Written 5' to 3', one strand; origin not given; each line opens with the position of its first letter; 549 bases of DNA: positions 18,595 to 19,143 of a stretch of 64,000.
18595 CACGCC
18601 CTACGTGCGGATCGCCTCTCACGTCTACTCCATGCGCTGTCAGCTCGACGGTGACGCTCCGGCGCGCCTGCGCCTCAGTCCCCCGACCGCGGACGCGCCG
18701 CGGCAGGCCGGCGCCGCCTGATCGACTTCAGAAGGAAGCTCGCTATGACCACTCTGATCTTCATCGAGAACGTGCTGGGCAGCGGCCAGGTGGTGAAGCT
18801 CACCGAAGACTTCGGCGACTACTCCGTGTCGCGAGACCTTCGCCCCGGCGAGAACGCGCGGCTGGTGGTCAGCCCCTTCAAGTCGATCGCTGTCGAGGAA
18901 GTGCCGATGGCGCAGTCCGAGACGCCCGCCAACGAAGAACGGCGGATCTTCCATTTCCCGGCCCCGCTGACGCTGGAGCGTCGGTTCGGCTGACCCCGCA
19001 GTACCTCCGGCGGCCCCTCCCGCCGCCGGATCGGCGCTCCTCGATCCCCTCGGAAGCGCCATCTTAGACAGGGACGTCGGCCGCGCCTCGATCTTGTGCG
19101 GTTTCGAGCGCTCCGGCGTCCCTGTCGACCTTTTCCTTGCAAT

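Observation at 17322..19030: Top candidate: GcrA-paralog operon with a CtrA box, a pseudo-SDR gene and an 82-aa gene, a possible undescribed cell-cycle or epigenetic regulatory module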

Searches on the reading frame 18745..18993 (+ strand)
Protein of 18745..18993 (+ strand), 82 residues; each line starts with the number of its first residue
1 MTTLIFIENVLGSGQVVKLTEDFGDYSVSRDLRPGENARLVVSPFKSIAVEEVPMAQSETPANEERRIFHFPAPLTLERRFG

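Call 5: search_protein_families(library=pfam, proteins=[window:18745-18990:+], max_evalue=0.1)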
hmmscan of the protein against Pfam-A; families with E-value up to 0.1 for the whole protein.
window:18745-18990:+ (82 aa): 0 families

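Call 6: search_protein_families(library=ncbifam, proteins=[window:18745-18990:+], max_evalue=0.1)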
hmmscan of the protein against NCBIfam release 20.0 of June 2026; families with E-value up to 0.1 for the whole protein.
window:18745-18990:+ (82 aa): 0 families

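Call 8: find_encoding_contigs(protein=window:18745-18993:+, flank=10000, max_places=6)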
Protein window:18745-18993:+ (82 aa): 1 contig read that carries it; 1 place shown.
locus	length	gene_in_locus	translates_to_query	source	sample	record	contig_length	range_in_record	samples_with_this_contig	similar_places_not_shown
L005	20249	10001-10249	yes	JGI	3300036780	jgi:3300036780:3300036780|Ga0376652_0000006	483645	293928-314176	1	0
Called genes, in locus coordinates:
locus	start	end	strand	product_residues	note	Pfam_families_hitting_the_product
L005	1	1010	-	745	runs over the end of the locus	PF00521:DNA_topoisoIV, PF03989:DNA_gyraseA_C (weak)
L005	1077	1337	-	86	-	PF09834:DUF2061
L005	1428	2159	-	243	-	PF11967:RecO_N, PF02565:RecO_C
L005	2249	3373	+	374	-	-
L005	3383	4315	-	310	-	PF00009:GTP_EFTU (faint), PF00350:Dynamin_N (faint), PF01926:MMR_HSR1, PF02421:FeoB_N (weak), PF03193:RsgA_GTPase (faint), PF10662:PduV-EutP (weak), PF07650:KH_2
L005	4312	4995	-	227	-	PF14622:Ribonucleas_3_3, PF00636:Ribonuclease_3, PF00035:dsrm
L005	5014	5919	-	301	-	PF10502:Peptidase_S26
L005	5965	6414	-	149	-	PF01648:ACPS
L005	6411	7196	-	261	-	PF03740:PdxJ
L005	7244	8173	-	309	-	PF12625:Arabinose_bd, PF00165:HTH_AraC (faint), PF12833:HTH_18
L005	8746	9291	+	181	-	PF07750:GcrA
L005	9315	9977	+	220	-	PF00106:adh_short (weak)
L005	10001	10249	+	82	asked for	-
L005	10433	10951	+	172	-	PF13191:AAA_16 (faint), PF13671:AAA_33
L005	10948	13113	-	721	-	PF01966:HD, PF13328:HD_4, PF04607:RelA_SpoT, PF02824:TGS, PF19296:RelA_AH, PF28438:RelA_RIS, PF01842:ACT (weak), PF13291:ACT_4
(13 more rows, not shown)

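Call 10: find_homologous_proteins(query=window:18745-18990:+)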
Query window:18745-18990:+ (82 aa): 235 proteins with E <= 0.001 among 235 candidates; the best 120 are listed.
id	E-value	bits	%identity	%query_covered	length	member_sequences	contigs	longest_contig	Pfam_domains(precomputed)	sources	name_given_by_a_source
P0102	5.5e-46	171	100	100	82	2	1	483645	-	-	-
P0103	4.2e-36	140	86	100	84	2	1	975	-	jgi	jgi:hypothetical protein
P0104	4.4e-36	140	87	100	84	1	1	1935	-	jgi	jgi:hypothetical protein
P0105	1.3e-35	138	85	100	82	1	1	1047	-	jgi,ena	jgi:hypothetical protein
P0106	1.8e-35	138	85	100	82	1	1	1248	-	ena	-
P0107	6.8e-35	136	83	100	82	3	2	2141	-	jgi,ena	-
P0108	6.9e-35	136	83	100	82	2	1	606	-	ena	-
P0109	7.7e-35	136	83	100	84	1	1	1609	-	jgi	jgi:hypothetical protein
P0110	1.5e-34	135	81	100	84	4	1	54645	-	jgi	jgi:hypothetical protein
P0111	1.6e-34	135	83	100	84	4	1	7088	-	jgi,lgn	jgi:hypothetical protein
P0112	2.9e-34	134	84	100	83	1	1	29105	-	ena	-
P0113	4.0e-34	133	82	100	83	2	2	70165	-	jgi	jgi:hypothetical protein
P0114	4.9e-34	133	81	100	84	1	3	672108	-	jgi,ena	jgi:hypothetical protein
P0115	6.9e-34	133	81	100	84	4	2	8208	-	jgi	jgi:hypothetical protein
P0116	9.2e-34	132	80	100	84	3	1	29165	-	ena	-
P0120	4.6e-33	130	82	100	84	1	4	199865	-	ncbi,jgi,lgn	ncbi:MAG TPA: hypothetical protein VGI95_01285 [Caulobacteraceae bacterium]|jgi:hypothetical protein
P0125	1.4e-32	128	80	100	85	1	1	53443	-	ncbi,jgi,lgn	ncbi:MAG TPA: hypothetical protein VGG29_14820 [Caulobacteraceae bacterium]|jgi:hypothetical protein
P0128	3.4e-32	127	78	100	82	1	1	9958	-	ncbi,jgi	ncbi:MAG TPA: hypothetical protein VGF50_09800 [Caulobacteraceae bacterium]|jgi:hypothetical protein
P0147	3.1e-31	124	80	100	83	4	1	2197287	-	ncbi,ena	-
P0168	1.8e-30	122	79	100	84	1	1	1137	-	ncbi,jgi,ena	jgi:hypothetical protein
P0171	2.4e-30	121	76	100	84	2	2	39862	-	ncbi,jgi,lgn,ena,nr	ncbi:MAG TPA: hypothetical protein VMT68_12875 [Caulobacteraceae bacterium]|nr:hypothetical protein 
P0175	4.2e-30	121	77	100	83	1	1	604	-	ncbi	-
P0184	1.1e-29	119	76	100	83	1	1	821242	-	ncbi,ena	-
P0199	3.6e-29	118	72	100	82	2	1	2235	-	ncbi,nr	ncbi:MAG TPA: hypothetical protein VHS81_12285 [Caulobacteraceae bacterium]|nr:hypothetical protein 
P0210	8.0e-29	117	75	100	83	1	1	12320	-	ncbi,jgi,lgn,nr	ncbi:MAG TPA: hypothetical protein VFE13_20825 [Caulobacteraceae bacterium]|jgi:hypothetical protein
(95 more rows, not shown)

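Call 13: find_encoding_contigs(protein=P0147, flank=10000, max_places=2)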
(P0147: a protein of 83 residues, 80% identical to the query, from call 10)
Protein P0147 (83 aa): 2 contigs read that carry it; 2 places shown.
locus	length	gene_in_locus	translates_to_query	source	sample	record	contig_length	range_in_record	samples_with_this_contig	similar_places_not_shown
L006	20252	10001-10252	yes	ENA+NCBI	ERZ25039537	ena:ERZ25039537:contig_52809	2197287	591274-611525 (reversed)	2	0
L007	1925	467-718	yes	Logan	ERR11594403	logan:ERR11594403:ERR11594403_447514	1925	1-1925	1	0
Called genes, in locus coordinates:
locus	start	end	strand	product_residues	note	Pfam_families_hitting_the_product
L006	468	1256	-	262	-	PF00521:DNA_topoisoIV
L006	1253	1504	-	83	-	PF00521:DNA_topoisoIV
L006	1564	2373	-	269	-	PF01925:TauE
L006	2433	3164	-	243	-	PF11967:RecO_N, PF02565:RecO_C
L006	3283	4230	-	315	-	PF00009:GTP_EFTU, PF03193:RsgA_GTPase (faint), PF00350:Dynamin_N (faint), PF01926:MMR_HSR1, PF02421:FeoB_N, PF10662:PduV-EutP (faint), PF07650:KH_2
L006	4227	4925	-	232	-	PF14622:Ribonucleas_3_3, PF00636:Ribonuclease_3, PF00035:dsrm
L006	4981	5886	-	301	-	PF10502:Peptidase_S26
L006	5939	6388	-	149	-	PF01648:ACPS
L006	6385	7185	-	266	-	PF03740:PdxJ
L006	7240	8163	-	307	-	PF12625:Arabinose_bd, PF13518:HTH_28 (faint), PF12833:HTH_18, PF00165:HTH_AraC (weak)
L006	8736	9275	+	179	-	PF07750:GcrA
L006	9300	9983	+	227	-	PF00106:adh_short (weak)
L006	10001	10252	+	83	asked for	-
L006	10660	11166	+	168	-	PF07931:CPT (faint)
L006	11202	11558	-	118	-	PF01850:PIN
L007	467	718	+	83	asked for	-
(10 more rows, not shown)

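Call 14: find_encoding_contigs(protein=P0184, flank=10000, max_places=2)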
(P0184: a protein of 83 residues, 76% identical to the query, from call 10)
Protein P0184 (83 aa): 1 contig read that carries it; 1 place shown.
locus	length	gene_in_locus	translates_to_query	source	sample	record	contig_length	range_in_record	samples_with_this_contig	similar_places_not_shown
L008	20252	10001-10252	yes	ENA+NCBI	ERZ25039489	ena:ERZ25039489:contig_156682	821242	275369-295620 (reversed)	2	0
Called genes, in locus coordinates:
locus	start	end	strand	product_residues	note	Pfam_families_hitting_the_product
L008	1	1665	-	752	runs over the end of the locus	PF00521:DNA_topoisoIV, PF03989:DNA_gyraseA_C (weak)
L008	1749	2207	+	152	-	PF12802:MarR_2, PF01047:MarR (faint)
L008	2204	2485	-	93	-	PF09834:DUF2061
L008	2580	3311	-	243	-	PF11967:RecO_N, PF02565:RecO_C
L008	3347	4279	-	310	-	PF00350:Dynamin_N (faint), PF01926:MMR_HSR1, PF02421:FeoB_N, PF03193:RsgA_GTPase (faint), PF10662:PduV-EutP (faint), PF00009:GTP_EFTU (weak), PF07650:KH_2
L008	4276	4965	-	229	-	PF14622:Ribonucleas_3_3, PF00636:Ribonuclease_3, PF00035:dsrm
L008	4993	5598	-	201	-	PF10502:Peptidase_S26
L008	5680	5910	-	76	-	-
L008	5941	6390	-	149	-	PF01648:ACPS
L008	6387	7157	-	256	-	PF03740:PdxJ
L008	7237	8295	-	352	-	PF00165:HTH_AraC (faint), PF12625:Arabinose_bd, PF12833:HTH_18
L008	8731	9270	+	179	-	PF07750:GcrA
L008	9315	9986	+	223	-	-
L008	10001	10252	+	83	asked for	-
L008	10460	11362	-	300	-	-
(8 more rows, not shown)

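Call 15: find_encoding_contigs(protein=P0114, flank=10000, max_places=2)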
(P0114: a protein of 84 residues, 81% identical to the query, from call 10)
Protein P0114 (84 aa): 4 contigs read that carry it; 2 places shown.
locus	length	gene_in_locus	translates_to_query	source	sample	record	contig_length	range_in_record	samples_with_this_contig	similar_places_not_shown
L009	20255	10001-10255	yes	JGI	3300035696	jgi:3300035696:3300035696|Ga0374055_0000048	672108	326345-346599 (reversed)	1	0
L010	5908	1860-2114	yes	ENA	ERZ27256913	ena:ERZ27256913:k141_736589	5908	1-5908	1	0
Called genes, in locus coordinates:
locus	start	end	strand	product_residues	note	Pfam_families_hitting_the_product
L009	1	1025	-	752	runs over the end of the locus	PF00521:DNA_topoisoIV, PF03989:DNA_gyraseA_C (weak)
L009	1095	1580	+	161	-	PF12802:MarR_2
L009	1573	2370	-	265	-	PF01925:TauE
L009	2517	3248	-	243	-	PF11967:RecO_N, PF02565:RecO_C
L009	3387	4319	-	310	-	PF00009:GTP_EFTU (weak), PF00350:Dynamin_N (faint), PF01926:MMR_HSR1, PF02421:FeoB_N, PF03193:RsgA_GTPase (faint), PF10662:PduV-EutP (faint), PF07650:KH_2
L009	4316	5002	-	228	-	PF14622:Ribonucleas_3_3, PF00636:Ribonuclease_3, PF00035:dsrm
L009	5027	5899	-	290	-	PF10502:Peptidase_S26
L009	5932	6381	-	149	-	PF01648:ACPS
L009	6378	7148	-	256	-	PF03740:PdxJ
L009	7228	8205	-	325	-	PF12625:Arabinose_bd, PF13384:HTH_23 (faint), PF13518:HTH_28 (faint), PF12833:HTH_18, PF00165:HTH_AraC (weak)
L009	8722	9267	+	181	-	PF07750:GcrA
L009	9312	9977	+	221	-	-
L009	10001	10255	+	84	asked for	-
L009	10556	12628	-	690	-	PF01966:HD, PF13328:HD_4, PF04607:RelA_SpoT, PF01842:ACT (faint), PF02824:TGS, PF19296:RelA_AH, PF28438:RelA_RIS, PF13291:ACT_4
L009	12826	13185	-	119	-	PF01192:RNA_pol_Rpb6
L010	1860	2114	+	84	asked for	-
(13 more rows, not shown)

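Call 50: predict_structure(alignment_id=A2)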
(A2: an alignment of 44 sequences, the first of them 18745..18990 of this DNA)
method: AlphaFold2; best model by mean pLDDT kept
length: 82 residues; sequences in the alignment: 44
mean_pLDDT: 59.8   pTM: 0.38
mean pLDDT of the five models: 59.8, 57.8, 56.9, 56.2, 55.1
residues with pLDDT >= 90: 0; 70-90: 27; 50-70: 28; < 50: 27
segments of 3 or more residues with pLDDT < 50: 56-82
pLDDT, mean of each block of 10 residues (from residue 1): 68 74 79 76 60 49 36 41 40
secondary structure, 60 per line:
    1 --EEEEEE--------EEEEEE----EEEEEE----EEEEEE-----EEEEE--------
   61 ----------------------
elements in order: E3-8 E17-22 E27-32 E37-42 E48-52

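Call 51: find_related_loci(query=A2, collection=viral_contigs, flank=5000)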
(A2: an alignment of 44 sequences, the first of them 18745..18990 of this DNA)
Query A2 (82 aa) in viral_contigs; peptide patterns used: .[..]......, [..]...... (x = any residue, [..] = any of these).
42 stretches matched a pattern, but none encodes a relative of the query by tblastn (E <= 1e-3).

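Call 55: fold_search(model_id=the predicted structure, library=pdb)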
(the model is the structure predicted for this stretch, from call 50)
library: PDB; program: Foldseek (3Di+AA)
matches with E <= 10: 108; with E <= 0.001: 0
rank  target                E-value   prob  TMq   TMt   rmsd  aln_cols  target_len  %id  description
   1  7n0j_E                1.7e+00  0.33  0.30  0.26   8.6        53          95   11  Structure of YebY from E. coli K12 (released 2022-03-09)
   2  8fqc_U1               1.7e+00  0.02  0.13  0.04  16.0        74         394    5  Structure of baseplate with receptor binding complex of Agrobacterium phage Milano (released 2024-01-31)
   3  3v8o_B                1.7e+00  0.13  0.20  0.10   6.7        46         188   24  Human Filamin C Ig - like Domains 4 and 5 (released 2013-07-17)
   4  1ya5_T                2.3e+00  0.08  0.24  0.22  14.4        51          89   16  Crystal structure of the titin domains z1z2 in complex with telethonin (released 2005-12-20)
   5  2f8v_T                2.3e+00  0.07  0.23  0.22  14.3        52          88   13  Structure of full length telethonin in complex with the N-terminus of titin (released 2006-06-27)
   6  7u9o_H                2.6e+00  0.16  0.29  0.13   8.3        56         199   18  SARS-CoV-2 spike trimer RBD in complex with Fab NE12 (released 2022-11-23)
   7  2ozt                  2.6e+00  0.10  0.27  0.09  14.5        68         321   10  Crystal structure of O-succinylbenzoate synthase from Thermosynechococcus elongatus BP-1 (released 2007-03-13)
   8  1jx1_D                2.7e+00  0.18  0.24  0.10   2.5        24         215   21  Chalcone Isomerase--T48A mutant (released 2002-07-24)
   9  7ypu_C                2.9e+00  0.06  0.20  0.12  16.9        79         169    5  OrfE-CoA-glycylthricin complex (released 2023-05-31)
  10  8eu9_W                2.9e+00  0.06  0.24  0.07  11.7        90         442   13  Class1 of the INO80-Nucleosome complex (released 2023-07-12)
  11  8s2n_A                3.2e+00  0.23  0.27  0.17   9.8        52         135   10  Xenorhabdus bovienii Rhs toxin TreTu complex with TrxA and TriTu immunity protein (released 2024-12-04)
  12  1xak                  3.2e+00  0.07  0.20  0.23  12.1        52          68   10  STRUCTURE OF THE SARS-CORONAVIRUS ORF7A ACCESSORY PROTEIN (released 2004-10-05)
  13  9ca7_F                3.2e+00  0.06  0.22  0.06  11.0        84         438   14  Cryo-EM structure of human SRCAP-nucleosome complex in the fully-engaged state (composite structure) (released 2025-06-18)
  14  1eyp_A                3.4e+00  0.15  0.24  0.10   2.5        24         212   21  CHALCONE ISOMERASE (released 2000-09-06)
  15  1jx1_C                3.4e+00  0.14  0.24  0.10   2.5        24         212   21  Chalcone Isomerase--T48A mutant (released 2002-07-24)
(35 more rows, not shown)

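Call 68: find_encoding_contigs(protein=P0120, flank=4000, max_places=6)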
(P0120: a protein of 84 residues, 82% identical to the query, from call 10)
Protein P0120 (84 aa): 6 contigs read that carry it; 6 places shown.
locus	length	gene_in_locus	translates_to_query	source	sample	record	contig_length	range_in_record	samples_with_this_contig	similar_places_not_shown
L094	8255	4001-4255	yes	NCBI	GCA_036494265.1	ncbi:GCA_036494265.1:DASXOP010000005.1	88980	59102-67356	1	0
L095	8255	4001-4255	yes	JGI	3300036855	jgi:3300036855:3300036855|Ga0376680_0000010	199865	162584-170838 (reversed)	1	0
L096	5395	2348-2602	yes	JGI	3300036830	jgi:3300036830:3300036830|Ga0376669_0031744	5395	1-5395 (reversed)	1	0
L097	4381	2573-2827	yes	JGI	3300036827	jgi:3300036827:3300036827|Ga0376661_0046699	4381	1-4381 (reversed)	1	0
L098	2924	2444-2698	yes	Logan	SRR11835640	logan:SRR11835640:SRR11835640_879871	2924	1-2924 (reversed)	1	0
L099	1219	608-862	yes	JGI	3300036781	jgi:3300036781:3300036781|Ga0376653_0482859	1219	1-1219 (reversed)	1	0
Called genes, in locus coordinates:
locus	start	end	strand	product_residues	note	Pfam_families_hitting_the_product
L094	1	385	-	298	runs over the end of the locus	PF10502:Peptidase_S26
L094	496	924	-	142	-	PF01648:ACPS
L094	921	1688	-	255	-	PF03740:PdxJ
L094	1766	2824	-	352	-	PF00165:HTH_AraC (faint), PF12625:Arabinose_bd, PF12833:HTH_18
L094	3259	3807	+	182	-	PF07750:GcrA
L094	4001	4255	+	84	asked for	-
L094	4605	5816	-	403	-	PF00884:Sulfatase (weak), PF01663:Phosphodiest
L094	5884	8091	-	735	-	PF13328:HD_4, PF01966:HD, PF04607:RelA_SpoT, PF02824:TGS, PF19296:RelA_AH, PF28438:RelA_RIS, PF01842:ACT (weak), PF13291:ACT_4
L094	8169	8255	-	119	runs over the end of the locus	PF01192:RNA_pol_Rpb6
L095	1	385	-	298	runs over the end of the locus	PF10502:Peptidase_S26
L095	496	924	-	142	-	PF01648:ACPS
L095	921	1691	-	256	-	PF03740:PdxJ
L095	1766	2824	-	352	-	PF00165:HTH_AraC (faint), PF12625:Arabinose_bd, PF12833:HTH_18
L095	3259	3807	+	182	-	PF07750:GcrA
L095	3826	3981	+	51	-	-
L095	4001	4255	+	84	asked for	-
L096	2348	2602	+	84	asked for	-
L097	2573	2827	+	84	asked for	-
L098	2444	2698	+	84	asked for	-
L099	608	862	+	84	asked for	-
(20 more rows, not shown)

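Call 70: list_cluster_members(proteins=[P0512, P0497, P0120, P0125, P0128, P0168, P0171, P0210, P0199, P0175])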
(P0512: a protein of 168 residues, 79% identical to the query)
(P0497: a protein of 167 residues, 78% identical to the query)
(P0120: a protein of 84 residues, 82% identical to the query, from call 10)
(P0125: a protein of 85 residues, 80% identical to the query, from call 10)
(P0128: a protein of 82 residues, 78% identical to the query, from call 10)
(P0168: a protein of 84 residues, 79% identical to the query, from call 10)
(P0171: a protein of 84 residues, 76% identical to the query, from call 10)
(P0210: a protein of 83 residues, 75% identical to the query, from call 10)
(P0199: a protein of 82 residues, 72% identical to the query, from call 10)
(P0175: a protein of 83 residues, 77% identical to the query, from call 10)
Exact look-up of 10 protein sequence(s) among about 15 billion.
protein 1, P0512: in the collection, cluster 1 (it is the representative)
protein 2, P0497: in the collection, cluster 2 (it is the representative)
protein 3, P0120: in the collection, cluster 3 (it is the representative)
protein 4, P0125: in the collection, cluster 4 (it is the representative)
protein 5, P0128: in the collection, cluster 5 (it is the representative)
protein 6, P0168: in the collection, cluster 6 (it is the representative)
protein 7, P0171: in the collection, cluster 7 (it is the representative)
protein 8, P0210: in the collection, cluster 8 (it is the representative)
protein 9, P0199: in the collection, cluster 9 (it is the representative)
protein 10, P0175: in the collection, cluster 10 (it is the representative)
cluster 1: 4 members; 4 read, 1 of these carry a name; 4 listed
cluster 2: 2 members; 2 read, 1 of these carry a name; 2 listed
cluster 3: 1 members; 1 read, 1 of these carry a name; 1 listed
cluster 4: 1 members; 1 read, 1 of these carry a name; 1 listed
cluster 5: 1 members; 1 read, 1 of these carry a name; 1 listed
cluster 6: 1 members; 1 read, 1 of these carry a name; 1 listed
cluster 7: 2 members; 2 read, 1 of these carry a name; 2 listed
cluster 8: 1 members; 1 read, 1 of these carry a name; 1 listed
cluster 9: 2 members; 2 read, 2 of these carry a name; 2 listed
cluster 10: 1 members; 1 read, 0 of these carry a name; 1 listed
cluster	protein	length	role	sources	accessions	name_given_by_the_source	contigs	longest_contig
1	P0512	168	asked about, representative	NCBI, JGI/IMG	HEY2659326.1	MAG TPA: GcrA family cell cycle regulator [Caulobacteraceae bacterium] | GcrA cell cycle regulator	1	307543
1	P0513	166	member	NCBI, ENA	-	-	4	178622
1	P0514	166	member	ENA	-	-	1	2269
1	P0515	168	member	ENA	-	-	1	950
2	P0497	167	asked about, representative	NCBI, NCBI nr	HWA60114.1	MAG TPA: GcrA family cell cycle regulator [Caulobacteraceae bacterium] | GcrA family cell cycle regulator [Caulobacteraceae bacterium]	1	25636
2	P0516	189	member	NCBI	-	-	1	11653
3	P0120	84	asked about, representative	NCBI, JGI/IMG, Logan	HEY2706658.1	MAG TPA: hypothetical protein VGI95_01285 [Caulobacteraceae bacterium] | hypothetical protein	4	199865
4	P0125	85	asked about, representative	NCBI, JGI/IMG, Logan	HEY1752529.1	MAG TPA: hypothetical protein VGG29_14820 [Caulobacteraceae bacterium] | hypothetical protein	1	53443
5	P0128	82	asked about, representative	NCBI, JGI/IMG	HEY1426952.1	MAG TPA: hypothetical protein VGF50_09800 [Caulobacteraceae bacterium] | hypothetical protein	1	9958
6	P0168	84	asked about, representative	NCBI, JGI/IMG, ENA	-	hypothetical protein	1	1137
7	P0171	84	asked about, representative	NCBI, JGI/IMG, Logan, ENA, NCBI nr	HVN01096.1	MAG TPA: hypothetical protein VMT68_12875 [Caulobacteraceae bacterium] | hypothetical protein [Caulobacteraceae bacterium]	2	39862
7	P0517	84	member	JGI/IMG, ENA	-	-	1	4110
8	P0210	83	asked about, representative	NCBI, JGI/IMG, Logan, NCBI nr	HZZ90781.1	MAG TPA: hypothetical protein VFE13_20825 [Caulobacteraceae bacterium] | hypothetical protein | hypothetical protein [Caulobacteraceae bacterium]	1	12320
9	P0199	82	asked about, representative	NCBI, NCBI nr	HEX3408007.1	MAG TPA: hypothetical protein VHS81_12285 [Caulobacteraceae bacterium] | hypothetical protein [Caulobacteraceae bacterium]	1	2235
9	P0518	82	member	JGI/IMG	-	hypothetical protein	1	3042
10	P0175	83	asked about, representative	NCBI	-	-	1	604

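Call 71: find_encoding_contigs(protein=P0513, flank=3000, max_places=6)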
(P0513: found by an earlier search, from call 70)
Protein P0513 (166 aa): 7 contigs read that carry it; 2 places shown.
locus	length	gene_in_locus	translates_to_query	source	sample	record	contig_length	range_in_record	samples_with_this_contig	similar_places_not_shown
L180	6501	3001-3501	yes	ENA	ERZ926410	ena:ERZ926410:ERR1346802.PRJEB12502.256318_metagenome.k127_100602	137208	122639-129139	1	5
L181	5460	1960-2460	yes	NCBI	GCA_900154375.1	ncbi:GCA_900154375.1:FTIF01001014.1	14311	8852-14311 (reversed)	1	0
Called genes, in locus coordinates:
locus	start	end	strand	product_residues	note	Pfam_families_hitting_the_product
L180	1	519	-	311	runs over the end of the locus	PF02729:OTCace_N, PF00185:OTCace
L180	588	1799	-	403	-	PF00202:Aminotran_3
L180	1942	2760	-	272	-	PF01061:ABC2_membrane, PF12698:ABC2_membrane_3 (weak)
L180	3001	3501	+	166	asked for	PF07750:GcrA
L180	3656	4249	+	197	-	PF00300:His_Phos_1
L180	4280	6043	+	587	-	PF05960:DUF885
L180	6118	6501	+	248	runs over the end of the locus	PF20772:TACO1_YebC_N, PF01709:Transcrip_reg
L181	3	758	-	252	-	?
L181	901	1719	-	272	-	PF01061:ABC2_membrane, PF12698:ABC2_membrane_3 (weak)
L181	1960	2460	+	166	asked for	PF07750:GcrA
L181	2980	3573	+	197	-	PF00300:His_Phos_1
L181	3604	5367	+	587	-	PF05960:DUF885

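Call 75: search_protein_families(library=phrogs, proteins=[window:18745-18990:+], max_evalue=0.01)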
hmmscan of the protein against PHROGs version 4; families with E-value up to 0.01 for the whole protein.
window:18745-18990:+ (82 aa): 0 families

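Call 76: search_solved_structures(query=A2, max_evalue=1)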
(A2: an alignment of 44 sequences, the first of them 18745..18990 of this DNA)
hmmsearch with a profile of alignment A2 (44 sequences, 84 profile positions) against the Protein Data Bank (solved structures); distinct sequences matched with E-value up to 1: 0.
